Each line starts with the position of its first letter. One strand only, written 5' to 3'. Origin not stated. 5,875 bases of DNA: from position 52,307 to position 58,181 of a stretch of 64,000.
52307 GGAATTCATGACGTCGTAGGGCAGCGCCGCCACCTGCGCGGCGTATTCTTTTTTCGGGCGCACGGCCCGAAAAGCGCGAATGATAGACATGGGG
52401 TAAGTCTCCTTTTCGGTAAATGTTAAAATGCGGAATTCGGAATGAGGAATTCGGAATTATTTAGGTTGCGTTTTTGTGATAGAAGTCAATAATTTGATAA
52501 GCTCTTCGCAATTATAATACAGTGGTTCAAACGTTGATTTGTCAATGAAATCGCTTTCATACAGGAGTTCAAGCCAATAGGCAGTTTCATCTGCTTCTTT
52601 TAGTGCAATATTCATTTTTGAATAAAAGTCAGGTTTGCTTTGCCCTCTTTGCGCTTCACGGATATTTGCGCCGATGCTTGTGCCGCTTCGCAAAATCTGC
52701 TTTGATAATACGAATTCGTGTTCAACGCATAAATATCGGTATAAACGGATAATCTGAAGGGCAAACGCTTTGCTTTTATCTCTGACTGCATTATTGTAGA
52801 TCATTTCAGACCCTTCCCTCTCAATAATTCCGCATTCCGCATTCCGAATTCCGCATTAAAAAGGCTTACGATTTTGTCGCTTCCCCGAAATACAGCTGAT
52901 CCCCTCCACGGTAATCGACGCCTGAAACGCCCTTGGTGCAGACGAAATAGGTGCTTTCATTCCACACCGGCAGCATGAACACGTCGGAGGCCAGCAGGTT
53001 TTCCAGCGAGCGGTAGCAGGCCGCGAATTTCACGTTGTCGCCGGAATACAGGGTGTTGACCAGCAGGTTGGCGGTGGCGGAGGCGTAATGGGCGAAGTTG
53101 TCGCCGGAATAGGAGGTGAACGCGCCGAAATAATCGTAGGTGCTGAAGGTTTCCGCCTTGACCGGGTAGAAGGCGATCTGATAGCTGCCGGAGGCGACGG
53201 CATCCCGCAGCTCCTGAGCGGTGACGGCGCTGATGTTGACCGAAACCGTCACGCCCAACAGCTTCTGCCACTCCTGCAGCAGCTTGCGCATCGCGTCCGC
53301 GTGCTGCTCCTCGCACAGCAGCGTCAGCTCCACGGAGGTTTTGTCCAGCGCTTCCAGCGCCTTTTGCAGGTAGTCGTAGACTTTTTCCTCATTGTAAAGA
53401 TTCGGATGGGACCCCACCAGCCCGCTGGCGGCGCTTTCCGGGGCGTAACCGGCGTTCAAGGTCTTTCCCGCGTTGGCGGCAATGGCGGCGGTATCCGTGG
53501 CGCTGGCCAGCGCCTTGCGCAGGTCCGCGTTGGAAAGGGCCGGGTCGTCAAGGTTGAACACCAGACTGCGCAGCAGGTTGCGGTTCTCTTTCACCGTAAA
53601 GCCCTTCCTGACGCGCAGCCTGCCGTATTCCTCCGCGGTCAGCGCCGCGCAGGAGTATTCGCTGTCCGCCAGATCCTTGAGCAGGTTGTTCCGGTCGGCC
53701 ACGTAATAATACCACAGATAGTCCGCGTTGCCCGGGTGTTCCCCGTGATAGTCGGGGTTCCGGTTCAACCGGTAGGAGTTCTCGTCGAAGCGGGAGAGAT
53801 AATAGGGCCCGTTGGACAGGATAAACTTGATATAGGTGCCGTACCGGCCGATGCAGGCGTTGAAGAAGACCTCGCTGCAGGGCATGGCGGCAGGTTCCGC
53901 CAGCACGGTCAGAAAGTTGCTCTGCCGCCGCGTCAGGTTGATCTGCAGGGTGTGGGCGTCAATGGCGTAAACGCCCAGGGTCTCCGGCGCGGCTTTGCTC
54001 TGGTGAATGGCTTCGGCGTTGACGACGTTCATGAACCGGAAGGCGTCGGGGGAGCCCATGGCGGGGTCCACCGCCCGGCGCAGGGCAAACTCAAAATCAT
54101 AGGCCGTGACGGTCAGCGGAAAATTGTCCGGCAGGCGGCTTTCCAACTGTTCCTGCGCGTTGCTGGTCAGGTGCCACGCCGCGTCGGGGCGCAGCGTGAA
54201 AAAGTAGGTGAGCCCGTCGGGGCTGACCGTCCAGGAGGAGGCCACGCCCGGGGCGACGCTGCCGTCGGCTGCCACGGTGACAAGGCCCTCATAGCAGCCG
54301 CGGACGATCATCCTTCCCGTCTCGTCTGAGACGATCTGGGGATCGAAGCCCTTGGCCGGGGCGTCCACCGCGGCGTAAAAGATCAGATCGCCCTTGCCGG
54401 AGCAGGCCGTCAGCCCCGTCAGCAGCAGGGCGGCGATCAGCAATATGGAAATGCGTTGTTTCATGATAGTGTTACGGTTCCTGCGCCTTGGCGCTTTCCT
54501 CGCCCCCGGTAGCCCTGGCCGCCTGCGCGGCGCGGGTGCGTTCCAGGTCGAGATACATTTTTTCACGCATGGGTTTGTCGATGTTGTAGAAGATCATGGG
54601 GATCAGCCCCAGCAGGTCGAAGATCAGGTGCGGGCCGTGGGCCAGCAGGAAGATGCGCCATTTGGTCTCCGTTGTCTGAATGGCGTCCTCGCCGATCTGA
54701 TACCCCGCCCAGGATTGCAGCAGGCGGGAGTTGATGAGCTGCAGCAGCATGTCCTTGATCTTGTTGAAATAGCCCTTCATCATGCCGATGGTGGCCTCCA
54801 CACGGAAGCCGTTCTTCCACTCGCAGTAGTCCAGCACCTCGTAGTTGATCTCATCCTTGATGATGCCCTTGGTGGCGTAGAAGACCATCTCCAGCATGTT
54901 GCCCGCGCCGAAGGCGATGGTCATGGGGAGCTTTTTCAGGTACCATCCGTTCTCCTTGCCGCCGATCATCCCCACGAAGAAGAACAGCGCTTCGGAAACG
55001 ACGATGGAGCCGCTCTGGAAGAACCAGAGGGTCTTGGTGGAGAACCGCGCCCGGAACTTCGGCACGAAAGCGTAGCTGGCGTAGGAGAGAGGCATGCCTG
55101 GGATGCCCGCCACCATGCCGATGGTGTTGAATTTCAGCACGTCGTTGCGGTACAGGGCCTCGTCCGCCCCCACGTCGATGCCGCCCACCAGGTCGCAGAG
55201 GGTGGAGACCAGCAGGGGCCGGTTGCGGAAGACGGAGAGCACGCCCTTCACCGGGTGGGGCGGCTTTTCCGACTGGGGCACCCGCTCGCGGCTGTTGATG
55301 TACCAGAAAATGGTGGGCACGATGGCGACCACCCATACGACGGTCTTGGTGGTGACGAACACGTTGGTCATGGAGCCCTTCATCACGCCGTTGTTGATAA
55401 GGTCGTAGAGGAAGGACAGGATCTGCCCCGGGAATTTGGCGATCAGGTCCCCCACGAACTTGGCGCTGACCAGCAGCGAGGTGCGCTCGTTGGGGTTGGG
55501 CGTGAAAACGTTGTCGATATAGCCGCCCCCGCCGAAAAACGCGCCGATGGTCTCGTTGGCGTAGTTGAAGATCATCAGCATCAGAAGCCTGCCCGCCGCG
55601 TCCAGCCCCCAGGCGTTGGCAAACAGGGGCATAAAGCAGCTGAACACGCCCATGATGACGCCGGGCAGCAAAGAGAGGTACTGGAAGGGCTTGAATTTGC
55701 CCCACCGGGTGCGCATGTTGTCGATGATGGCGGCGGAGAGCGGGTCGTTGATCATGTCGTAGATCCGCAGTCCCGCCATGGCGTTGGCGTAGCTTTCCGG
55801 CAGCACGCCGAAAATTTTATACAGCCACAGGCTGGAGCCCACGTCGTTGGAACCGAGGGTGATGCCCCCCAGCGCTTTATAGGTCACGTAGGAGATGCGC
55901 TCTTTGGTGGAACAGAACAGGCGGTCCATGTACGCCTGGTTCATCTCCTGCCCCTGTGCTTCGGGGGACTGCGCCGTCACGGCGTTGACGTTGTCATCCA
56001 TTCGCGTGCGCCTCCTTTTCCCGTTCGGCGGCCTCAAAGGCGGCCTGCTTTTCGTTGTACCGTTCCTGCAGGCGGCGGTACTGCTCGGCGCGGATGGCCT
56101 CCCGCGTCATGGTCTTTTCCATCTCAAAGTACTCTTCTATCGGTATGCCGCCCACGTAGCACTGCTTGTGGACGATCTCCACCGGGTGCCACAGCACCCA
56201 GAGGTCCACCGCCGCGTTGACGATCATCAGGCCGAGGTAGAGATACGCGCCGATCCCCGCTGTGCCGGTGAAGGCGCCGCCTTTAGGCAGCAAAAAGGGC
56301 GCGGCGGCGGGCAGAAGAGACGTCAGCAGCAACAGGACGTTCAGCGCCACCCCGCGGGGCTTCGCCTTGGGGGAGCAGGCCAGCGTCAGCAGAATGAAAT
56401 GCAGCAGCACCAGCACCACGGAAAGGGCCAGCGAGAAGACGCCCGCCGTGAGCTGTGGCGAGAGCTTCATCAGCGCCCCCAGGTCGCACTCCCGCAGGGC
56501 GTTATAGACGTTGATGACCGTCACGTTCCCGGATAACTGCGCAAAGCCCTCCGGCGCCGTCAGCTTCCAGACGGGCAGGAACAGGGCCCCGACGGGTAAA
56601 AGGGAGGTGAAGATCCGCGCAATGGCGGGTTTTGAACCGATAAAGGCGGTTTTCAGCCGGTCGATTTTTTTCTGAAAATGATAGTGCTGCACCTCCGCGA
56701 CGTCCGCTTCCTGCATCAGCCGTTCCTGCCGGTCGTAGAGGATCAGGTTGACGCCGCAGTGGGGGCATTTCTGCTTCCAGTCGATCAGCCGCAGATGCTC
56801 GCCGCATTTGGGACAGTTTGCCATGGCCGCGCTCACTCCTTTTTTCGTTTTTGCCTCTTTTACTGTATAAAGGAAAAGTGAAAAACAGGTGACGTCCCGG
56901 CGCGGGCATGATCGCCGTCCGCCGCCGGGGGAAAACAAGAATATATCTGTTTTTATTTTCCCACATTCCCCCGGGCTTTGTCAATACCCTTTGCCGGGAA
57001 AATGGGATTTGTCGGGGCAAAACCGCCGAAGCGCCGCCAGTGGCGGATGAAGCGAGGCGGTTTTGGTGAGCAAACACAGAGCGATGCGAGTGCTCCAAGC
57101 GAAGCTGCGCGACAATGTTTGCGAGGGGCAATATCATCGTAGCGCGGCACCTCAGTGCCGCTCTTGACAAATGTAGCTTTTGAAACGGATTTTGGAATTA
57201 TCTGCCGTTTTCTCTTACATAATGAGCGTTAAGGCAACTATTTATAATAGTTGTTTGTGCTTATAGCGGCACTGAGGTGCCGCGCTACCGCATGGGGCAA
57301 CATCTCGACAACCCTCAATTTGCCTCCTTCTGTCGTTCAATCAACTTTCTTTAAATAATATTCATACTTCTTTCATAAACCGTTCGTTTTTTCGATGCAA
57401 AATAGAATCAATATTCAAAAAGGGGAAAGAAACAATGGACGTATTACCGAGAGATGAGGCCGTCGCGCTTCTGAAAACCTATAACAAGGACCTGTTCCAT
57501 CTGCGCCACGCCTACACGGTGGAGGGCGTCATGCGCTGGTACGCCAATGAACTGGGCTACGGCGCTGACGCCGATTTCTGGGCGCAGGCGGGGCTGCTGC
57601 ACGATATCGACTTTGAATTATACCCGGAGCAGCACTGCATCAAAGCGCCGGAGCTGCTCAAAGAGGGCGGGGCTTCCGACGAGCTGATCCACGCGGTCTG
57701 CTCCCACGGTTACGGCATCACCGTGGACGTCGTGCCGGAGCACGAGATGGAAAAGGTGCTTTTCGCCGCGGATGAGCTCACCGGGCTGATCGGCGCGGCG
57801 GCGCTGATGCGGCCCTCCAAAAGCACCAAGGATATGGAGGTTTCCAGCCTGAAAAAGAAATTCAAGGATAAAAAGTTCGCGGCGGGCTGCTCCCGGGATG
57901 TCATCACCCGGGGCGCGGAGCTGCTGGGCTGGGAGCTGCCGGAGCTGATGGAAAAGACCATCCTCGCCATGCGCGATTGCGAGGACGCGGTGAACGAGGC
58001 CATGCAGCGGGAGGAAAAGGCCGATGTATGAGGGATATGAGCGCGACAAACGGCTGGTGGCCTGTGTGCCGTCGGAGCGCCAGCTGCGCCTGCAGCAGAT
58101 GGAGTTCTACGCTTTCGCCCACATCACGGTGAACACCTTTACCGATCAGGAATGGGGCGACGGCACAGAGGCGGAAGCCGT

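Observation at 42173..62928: Five same-orientation REPIN-like doublets (GTAG + palindrome units) with conserved ends and unrelated interiors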

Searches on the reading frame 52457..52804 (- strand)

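Call 50: search_protein_families(library=pfam, proteins=[window:52457-52804:-], max_evalue=0.01)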
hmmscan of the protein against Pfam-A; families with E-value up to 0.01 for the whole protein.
window:52457-52804:- (115 aa): 1 family
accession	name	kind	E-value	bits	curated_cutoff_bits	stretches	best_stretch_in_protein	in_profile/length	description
PF05635.17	23S_rRNA_IVP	-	3.2e-30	104.9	33.8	1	5-107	3-105/106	23S rRNA-intervening sequence protein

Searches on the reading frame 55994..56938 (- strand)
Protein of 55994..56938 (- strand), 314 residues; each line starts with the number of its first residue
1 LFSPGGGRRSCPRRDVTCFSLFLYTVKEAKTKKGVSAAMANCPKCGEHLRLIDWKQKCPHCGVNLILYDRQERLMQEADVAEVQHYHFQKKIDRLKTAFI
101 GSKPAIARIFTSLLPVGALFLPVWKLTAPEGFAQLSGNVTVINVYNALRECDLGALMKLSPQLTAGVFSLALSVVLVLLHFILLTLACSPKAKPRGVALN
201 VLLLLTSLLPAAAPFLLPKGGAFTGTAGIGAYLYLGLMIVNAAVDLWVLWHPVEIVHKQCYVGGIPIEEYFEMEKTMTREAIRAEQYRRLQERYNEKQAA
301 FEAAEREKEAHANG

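Call 8: search_protein_families(library=pfam, proteins=[window:55994-56938:-])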
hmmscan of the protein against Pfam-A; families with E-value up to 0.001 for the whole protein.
window:55994-56938:- (314 aa): 0 families

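Call 50: search_protein_families(library=pfam, proteins=[window:55994-56938:-], max_evalue=0.01)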
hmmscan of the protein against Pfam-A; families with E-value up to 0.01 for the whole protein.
window:55994-56938:- (314 aa): 6 families
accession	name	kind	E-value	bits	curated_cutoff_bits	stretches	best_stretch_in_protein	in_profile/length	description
PF13248.11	Zn_ribbon_3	-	0.0011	18.8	27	1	39-65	2-26/26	zinc-ribbon domain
PF22289.1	DmmA-like_C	-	0.0023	18.3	27.4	0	30-50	9-29/44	Dimethylamine monooxygenase subunit DmmA-like, C-terminal domain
PF13453.11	Zn_ribbon_TFIIB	-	0.0025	17.6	22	0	57-72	1-16/41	Transcription factor zinc-finger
PF12773.13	DZR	-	0.0032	18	27.3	1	38-64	11-33/45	Double zinc ribbon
PF24460.1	DUF7575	-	0.0092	15.8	28.5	0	56-63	4-11/28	Domain of unknown function (DUF7575)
PF01396.24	Zn_ribbon_Top1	-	0.0099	16.1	32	0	41-50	3-12/39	Topoisomerase DNA binding C4 zinc finger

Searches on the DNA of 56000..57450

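Call 31: search_rna_families(source=window, start=56000, end=57450, threshold=evalue, max_evalue=1)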
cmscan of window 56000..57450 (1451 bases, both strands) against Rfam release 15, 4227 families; matches with E-value up to 1: 0.
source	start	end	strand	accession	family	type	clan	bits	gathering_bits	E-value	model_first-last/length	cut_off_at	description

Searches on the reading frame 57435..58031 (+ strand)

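Call 8: search_protein_families(library=pfam, proteins=[window:57435-58031:+])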
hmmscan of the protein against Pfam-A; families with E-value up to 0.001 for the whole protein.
window:57435-58031:+ (198 aa): 1 family
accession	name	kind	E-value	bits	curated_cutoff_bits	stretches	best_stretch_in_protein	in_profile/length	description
PF01966.28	HD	-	0.00022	21.9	22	1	24-115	3-113/116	HD domain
